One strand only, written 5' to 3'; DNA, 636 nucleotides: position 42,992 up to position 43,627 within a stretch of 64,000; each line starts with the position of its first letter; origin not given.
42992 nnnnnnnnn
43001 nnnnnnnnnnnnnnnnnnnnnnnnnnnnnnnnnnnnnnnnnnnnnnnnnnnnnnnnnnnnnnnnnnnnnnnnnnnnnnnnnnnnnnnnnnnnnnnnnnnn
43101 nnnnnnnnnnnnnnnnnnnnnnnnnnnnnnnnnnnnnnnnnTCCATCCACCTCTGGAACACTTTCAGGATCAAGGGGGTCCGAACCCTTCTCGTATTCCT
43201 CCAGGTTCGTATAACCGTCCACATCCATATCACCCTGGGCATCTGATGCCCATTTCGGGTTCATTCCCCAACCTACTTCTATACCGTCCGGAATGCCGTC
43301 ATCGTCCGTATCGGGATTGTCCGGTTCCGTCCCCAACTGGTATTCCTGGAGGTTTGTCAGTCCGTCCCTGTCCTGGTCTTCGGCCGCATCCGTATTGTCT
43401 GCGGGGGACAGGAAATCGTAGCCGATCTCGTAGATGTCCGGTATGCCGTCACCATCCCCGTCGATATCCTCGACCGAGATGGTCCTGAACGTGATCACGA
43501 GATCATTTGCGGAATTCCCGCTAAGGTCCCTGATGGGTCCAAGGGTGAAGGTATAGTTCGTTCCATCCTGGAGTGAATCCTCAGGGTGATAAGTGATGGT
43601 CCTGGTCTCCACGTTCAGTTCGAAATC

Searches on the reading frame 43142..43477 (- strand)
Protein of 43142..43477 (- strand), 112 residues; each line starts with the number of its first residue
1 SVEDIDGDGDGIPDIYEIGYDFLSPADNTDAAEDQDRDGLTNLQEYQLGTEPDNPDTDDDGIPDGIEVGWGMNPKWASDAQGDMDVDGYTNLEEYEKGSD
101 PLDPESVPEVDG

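Call 53: search_protein_families(library=pfam, proteins=[window:43142-43477:-], max_evalue=0.1)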
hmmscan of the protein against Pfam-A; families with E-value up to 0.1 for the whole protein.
seq(112 aa): 1 family
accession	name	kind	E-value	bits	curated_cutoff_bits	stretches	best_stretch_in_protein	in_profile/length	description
PF18884.5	TSP3_bac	-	8.5e-05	22.8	25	1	87-104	5-22/22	Bacterial TSP3 repeat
